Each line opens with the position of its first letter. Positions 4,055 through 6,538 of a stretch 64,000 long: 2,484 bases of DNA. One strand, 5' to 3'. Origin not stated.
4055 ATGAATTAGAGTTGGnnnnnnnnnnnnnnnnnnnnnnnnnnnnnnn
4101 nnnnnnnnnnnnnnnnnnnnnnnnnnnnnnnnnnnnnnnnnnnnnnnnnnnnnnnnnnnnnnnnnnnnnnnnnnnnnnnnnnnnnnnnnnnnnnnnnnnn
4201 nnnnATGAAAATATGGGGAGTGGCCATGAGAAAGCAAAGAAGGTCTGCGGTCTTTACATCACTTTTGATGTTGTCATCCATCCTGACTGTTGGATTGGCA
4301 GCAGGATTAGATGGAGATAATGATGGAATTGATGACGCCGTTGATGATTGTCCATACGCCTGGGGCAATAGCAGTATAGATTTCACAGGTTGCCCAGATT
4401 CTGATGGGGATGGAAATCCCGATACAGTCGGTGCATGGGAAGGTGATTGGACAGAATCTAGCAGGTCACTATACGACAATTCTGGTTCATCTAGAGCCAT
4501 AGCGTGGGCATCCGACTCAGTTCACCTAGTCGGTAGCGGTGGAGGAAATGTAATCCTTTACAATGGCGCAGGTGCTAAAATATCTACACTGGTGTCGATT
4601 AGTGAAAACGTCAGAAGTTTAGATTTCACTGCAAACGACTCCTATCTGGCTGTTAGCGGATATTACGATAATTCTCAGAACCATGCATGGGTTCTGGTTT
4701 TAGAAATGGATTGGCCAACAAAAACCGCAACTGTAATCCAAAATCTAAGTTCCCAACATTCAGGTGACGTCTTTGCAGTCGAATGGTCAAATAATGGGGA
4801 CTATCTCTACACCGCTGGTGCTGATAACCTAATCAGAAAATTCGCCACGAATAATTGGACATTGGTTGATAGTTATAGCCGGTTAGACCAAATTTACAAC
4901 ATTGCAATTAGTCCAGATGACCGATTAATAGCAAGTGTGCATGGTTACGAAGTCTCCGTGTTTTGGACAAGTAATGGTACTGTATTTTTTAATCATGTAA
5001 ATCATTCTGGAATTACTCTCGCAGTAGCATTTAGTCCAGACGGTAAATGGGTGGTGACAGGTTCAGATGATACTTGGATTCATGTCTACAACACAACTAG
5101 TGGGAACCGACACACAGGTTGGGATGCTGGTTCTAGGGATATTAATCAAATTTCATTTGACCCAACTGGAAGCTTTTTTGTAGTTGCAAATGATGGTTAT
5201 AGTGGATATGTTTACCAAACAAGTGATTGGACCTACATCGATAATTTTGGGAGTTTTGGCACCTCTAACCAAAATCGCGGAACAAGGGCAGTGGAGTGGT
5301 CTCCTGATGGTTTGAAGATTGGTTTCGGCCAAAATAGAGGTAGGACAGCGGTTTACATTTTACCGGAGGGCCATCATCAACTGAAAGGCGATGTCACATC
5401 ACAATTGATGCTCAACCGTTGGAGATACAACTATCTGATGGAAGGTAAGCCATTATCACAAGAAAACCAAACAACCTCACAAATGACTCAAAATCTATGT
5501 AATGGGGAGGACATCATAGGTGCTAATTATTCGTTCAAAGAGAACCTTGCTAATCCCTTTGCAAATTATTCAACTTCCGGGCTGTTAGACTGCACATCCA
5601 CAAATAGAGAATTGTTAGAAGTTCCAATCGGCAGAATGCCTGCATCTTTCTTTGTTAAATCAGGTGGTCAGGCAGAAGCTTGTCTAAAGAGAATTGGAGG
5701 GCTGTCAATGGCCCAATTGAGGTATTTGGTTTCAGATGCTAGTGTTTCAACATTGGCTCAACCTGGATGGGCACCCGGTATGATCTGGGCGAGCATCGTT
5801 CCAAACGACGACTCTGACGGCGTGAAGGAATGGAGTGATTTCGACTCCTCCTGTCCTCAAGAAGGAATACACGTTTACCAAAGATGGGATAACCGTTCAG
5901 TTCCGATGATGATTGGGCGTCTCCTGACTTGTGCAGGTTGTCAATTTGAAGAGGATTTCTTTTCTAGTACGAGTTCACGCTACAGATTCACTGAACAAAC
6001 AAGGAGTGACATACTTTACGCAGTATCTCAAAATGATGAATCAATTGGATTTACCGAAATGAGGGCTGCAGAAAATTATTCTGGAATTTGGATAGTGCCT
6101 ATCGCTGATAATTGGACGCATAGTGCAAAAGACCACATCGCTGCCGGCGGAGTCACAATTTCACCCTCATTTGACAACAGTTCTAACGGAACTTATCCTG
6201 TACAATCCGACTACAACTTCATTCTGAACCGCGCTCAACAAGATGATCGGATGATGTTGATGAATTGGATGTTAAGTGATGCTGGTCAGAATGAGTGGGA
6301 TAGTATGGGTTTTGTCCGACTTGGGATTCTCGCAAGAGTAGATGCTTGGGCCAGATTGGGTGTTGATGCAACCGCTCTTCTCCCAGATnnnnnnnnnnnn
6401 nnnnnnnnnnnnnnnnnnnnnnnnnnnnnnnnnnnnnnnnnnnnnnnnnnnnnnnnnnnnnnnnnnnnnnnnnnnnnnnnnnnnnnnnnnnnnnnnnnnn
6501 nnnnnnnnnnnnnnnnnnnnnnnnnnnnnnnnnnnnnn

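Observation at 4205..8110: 1301-aa anchored surface protein combining a WD40 propeller, a PstS-like solute-binding domain and a thrombospondin-type-3 Ca-binding array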

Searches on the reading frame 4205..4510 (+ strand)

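Call 8: search_protein_families(library=pfam, proteins=[window:4205-4510:+], max_evalue=10)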
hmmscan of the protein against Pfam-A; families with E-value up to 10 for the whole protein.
window:4205-4510:+ (102 aa): 2 families
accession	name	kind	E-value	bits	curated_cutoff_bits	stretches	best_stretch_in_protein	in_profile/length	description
PF02412.23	TSP_3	-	0.0025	17.9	25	1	36-51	15-30/36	Thrombospondin type 3 repeat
PF05901.16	Excalibur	-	0.35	11.7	22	1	34-42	25-33/36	Excalibur calcium-binding domain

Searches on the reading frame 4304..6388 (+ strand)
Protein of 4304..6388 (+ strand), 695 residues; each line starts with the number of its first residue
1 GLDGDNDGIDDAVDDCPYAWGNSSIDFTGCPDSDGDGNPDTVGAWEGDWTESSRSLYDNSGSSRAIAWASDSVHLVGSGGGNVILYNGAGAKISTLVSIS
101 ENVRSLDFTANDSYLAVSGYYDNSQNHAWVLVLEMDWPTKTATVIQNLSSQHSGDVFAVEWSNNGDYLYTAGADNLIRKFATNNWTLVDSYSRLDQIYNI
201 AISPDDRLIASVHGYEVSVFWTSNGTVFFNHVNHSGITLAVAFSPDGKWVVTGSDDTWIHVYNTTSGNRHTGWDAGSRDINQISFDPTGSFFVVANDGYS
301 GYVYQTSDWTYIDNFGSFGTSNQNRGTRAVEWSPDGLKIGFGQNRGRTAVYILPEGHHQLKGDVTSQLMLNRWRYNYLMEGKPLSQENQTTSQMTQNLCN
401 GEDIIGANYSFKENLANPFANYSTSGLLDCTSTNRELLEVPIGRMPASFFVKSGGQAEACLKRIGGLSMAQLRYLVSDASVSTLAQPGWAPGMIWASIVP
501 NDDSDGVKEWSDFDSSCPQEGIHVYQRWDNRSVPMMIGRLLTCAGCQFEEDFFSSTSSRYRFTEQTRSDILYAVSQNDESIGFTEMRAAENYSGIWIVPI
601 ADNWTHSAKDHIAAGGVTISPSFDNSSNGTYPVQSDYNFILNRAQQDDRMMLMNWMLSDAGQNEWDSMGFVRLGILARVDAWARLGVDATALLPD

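Call 63: predict_structure(alignment_id=A2)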
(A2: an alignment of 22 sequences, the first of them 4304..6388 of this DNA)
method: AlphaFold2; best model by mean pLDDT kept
length: 695 residues; sequences in the alignment: 22
mean_pLDDT: 88.0   pTM: 0.79
mean pLDDT of the five models: 88.0, 86.0, 85.4, 85.4, 80.4
residues with pLDDT >= 90: 387; 70-90: 263; 50-70: 30; < 50: 15
segments of 3 or more residues with pLDDT < 50: 412-426
pLDDT, mean of each block of 10 residues (from residue 1): 80 90 87 90 85 72 88 89 86 91 94 96 93 94 96 96 96 96 94 93 96 95 92 94 95 95 94 88 95 90 92 83 77 93 84 90 86 76 84 84 85 40 53 82 92 94 94 91 85 93 89 91 86 85 64 84 88 93 90 93 94 94 90 90 88 90 87 91 89 82
secondary structure, 60 per line:
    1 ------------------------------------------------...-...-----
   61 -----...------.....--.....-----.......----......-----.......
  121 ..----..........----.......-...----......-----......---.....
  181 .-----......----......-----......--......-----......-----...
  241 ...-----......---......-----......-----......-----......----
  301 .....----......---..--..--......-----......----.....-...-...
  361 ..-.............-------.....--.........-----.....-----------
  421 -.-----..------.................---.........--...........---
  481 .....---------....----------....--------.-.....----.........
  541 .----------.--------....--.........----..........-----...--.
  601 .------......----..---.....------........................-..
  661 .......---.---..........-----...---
elements in order (helices of 4 or more, strands of 3 or more residues): E53-55 E66-68 E75-79 E82-86 E92-98 E103-108 E114-122 E127-136 E141-147 E156-161 E167-172 E176-181 E187-192 E197-202 E208-213 E216-221 E227-232 E238-243 E249-254 E258-263 E269-274 E280-285 E291-296 E301-305 E310-315 E327-332 E338-343 E348-352 E358-362 H364-376 E384-388 H391-399 E405-409 E436-452 H456-464 H469-476 H481-485 H495-498 E523-527 H532-541 E561-564 H567-575 E580-585 H586-589 E595-597 H608-613 H623-627 E634-642 H643-657 H659-667 H675-684

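Call 65: fold_search(model_id=the predicted structure, library=pdb)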
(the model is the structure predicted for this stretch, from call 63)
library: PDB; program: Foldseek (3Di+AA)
matches with E <= 10: 2000; with E <= 0.001: 1984
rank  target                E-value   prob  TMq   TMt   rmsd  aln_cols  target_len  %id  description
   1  8xzi_B                1.0e-22  1.00  0.39  0.79   2.6       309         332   16  Cryo-EM structure of the CMF-019-bound human APLNR-Gi complex (released 2024-03-20)
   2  7bif_A                2.0e-22  1.00  0.35  0.83   3.1       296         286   21  Crystal structure of v22WRAP-T, a 7-bladed designer protein (released 2021-09-22)
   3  4d6v                  2.9e-22  1.00  0.38  0.81   2.7       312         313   20  Crystal structure of signal transducing protein (released 2015-03-18)
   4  7big_A                3.8e-22  1.00  0.38  0.90   2.5       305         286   22  Crystal structure of v13WRAP-T, a 7-bladed designer protein (released 2021-09-22)
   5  6gsm_g                4.8e-22  1.00  0.38  0.84   2.4       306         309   17  Structure of a partial yeast 48S preinitiation complex in open conformation. (released 2019-07-31)
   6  4aow_C                5.8e-22  1.00  0.38  0.83   2.6       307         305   18  Crystal structure of the human Rack1 protein at a resolution of 2.45 angstrom (released 2012-08-08)
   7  9j87_C                7.7e-22  1.00  0.40  0.81   3.1       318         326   15  Structure of Receptor (released 2026-02-25)
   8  5yzv_D                1.1e-21  1.00  0.38  0.90   2.3       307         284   18  Biophysical and structural characterization of the thermostable WD40 domain of a prokaryotic protein, Thermomonospora  (released 2018-10-03)
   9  3frx_A                1.4e-21  1.00  0.38  0.84   2.2       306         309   15  Crystal Structure of the Yeast Orthologue of RACK1, Asc1. (released 2009-02-17)
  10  9m8k_B                1.4e-21  1.00  0.40  0.78   3.3       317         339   16  cryo-EM structure of human TAS2R4 with oligopeptide (released 2026-03-18)
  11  3ow8_B                1.5e-21  1.00  0.38  0.88   2.6       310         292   19  Crystal Structure of the WD repeat-containing protein 61 (released 2010-09-29)
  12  7ld3_B                1.8e-21  1.00  0.37  0.76   2.4       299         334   16  Cryo-EM structure of the human adenosine A1 receptor-Gi2-protein complex bound to its endogenous agonist and an allost (released 2021-09-08)
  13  3frx_C                1.8e-21  1.00  0.38  0.84   2.6       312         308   14  Crystal Structure of the Yeast Orthologue of RACK1, Asc1. (released 2009-02-17)
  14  3frx_D                2.3e-21  1.00  0.38  0.82   2.3       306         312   15  Crystal Structure of the Yeast Orthologue of RACK1, Asc1. (released 2009-02-17)
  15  3ow8_C                2.4e-21  1.00  0.39  0.86   2.7       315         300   20  Crystal Structure of the WD repeat-containing protein 61 (released 2010-09-29)
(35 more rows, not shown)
